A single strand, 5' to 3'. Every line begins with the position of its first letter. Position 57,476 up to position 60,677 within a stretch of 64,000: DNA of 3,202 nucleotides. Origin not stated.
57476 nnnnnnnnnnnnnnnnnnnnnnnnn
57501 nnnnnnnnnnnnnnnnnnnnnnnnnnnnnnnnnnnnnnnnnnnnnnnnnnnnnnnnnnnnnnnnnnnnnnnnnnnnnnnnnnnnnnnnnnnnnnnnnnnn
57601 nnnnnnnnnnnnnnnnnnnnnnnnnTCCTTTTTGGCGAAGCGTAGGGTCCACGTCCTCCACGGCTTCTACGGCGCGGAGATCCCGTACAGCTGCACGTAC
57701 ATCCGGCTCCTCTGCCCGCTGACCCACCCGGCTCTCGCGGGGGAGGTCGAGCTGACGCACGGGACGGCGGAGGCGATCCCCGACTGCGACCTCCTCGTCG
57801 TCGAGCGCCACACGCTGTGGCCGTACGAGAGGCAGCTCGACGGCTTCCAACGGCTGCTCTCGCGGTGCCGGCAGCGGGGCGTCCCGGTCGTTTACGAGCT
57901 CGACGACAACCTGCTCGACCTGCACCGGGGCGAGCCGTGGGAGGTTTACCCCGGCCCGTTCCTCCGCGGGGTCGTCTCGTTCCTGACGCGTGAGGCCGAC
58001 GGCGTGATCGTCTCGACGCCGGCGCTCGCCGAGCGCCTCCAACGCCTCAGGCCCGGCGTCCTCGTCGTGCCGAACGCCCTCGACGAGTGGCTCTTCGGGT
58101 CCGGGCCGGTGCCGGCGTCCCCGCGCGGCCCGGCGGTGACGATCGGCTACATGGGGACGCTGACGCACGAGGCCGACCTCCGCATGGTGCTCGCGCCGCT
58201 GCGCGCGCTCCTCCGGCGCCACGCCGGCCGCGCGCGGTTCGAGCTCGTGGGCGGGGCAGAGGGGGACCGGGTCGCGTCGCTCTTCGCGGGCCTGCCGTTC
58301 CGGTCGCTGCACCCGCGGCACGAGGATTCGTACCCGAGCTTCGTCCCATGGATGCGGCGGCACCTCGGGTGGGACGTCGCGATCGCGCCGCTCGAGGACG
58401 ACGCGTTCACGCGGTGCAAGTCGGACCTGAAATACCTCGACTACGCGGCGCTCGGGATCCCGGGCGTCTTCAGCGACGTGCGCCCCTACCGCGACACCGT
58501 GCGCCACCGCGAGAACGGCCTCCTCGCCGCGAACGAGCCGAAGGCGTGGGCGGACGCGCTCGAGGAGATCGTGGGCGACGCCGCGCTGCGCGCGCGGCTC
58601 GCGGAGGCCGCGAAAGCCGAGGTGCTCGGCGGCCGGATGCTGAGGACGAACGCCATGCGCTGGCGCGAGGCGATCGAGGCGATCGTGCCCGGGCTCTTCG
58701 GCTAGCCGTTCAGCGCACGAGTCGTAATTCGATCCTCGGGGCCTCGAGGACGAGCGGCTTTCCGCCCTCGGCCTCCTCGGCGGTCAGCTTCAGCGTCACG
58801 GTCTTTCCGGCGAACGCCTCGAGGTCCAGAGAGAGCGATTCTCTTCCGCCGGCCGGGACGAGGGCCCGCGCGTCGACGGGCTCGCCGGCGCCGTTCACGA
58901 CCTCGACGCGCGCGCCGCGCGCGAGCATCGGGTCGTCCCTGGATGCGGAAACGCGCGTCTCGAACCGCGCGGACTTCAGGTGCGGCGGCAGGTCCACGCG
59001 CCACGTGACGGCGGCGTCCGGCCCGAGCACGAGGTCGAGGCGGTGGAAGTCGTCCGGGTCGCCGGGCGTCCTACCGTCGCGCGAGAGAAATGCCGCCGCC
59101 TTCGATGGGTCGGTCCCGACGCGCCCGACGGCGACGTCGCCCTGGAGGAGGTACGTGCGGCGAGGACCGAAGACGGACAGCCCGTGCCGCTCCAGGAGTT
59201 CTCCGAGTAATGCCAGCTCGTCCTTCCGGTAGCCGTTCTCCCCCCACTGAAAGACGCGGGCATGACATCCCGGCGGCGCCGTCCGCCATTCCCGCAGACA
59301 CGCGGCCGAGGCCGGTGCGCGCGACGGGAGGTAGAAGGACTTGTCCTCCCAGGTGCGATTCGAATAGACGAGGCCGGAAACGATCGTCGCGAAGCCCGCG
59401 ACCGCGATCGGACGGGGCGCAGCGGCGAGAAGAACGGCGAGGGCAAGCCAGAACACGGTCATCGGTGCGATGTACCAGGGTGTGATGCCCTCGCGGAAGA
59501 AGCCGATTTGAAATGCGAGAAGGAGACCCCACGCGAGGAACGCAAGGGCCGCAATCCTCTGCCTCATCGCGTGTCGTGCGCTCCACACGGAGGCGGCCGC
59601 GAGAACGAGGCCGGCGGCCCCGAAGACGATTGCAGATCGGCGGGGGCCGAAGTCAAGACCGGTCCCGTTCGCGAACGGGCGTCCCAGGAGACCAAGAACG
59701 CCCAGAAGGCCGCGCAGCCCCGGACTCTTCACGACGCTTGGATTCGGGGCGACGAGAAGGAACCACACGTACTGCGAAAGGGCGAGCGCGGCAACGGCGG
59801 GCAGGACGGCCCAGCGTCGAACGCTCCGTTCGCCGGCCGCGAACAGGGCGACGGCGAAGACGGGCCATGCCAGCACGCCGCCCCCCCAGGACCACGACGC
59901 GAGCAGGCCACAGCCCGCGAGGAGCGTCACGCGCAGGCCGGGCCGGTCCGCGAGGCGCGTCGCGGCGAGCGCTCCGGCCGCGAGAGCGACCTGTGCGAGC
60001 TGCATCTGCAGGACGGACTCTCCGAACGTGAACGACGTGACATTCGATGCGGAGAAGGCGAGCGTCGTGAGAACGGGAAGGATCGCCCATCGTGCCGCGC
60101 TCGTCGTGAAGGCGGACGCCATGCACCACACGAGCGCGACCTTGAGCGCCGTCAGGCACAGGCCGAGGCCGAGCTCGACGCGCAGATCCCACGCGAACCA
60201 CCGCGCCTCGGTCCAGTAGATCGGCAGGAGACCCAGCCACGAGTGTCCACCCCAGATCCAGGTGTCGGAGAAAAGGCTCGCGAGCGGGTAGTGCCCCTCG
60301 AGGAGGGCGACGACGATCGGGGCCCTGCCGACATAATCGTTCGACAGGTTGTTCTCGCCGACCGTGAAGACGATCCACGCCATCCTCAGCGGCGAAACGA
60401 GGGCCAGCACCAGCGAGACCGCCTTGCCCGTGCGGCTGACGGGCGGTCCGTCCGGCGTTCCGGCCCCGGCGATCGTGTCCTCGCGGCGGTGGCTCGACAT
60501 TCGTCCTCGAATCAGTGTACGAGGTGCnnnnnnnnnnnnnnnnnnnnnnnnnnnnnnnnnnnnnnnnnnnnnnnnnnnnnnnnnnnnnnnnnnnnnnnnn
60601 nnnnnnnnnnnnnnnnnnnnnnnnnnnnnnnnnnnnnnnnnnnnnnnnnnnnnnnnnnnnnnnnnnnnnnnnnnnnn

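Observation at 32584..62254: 30-kb cell-surface island: wzm and wzt split by three secreted-protein genes, then a dense glycosylation toolkit ending in two GT-C-like membrane proteins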

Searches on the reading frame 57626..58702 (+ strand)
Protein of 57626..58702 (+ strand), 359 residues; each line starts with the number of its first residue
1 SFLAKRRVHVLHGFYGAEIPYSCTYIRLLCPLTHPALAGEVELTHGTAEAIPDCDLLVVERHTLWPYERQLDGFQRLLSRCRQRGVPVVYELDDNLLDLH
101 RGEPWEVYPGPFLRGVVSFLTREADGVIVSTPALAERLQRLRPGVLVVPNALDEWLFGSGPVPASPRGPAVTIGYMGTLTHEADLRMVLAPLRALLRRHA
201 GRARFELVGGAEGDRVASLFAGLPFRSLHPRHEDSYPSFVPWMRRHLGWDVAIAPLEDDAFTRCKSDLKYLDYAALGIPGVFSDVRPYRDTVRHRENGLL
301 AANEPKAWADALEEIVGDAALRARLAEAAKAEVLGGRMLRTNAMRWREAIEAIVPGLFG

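Call 9: search_protein_families(library=pfam, proteins=[window:57626-58702:+], max_evalue=0.01)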
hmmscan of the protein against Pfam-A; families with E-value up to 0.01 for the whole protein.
window:57626-58702:+ (359 aa): 3 families
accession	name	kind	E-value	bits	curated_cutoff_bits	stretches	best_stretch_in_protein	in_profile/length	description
PF13692.12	Glyco_trans_1_4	-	3.2e-10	40.9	27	1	172-317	3-141/142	Glycosyl transferases group 1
PF00534.26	Glycos_transf_1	-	4.4e-08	33.3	26.4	1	271-330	110-170/172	Glycosyl transferases group 1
PF13579.12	Glyco_trans_4_4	-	6.7e-05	23.7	29.7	1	59-150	75-157/158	Glycosyl transferase 4-like domain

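Call 84: search_protein_families(library=ncbifam, proteins=[window:57647-58702:+], max_evalue=0.00001)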
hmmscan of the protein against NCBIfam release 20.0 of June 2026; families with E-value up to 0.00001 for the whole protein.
window:57647-58702:+ (352 aa): 0 families

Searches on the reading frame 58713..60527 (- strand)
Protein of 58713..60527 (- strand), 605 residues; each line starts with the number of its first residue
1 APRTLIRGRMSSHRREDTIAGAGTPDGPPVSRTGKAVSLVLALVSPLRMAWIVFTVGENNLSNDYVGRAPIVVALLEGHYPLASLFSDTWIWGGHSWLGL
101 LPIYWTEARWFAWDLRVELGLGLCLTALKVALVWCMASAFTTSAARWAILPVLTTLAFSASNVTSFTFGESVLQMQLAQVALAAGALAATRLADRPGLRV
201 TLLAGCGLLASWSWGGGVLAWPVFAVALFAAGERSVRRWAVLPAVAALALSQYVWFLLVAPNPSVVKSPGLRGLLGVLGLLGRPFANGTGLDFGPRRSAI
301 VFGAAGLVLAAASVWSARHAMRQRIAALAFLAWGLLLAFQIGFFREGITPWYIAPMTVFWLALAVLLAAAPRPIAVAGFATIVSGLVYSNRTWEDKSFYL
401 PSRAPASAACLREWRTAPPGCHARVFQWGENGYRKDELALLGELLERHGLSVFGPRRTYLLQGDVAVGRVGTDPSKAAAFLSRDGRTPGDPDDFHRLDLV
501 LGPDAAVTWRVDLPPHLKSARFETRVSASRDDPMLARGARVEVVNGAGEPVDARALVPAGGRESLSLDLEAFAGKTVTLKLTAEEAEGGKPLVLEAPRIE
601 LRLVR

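Call 9: search_protein_families(library=pfam, proteins=[window:58713-60527:-], max_evalue=0.01)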
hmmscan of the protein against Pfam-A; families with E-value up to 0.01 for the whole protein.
window:58713-60527:- (605 aa): 0 families

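Call 12: search_protein_families(library=ncbifam, proteins=[window:58713-60527:-], max_evalue=0.01)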
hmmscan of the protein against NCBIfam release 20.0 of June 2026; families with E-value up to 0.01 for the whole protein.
window:58713-60527:- (605 aa): 0 families
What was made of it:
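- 58710..60500 (-): TMB, a GT-C-fold membrane protein and paralogue of TMA. No Pfam or NCBIfam match (calls 9, 12).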
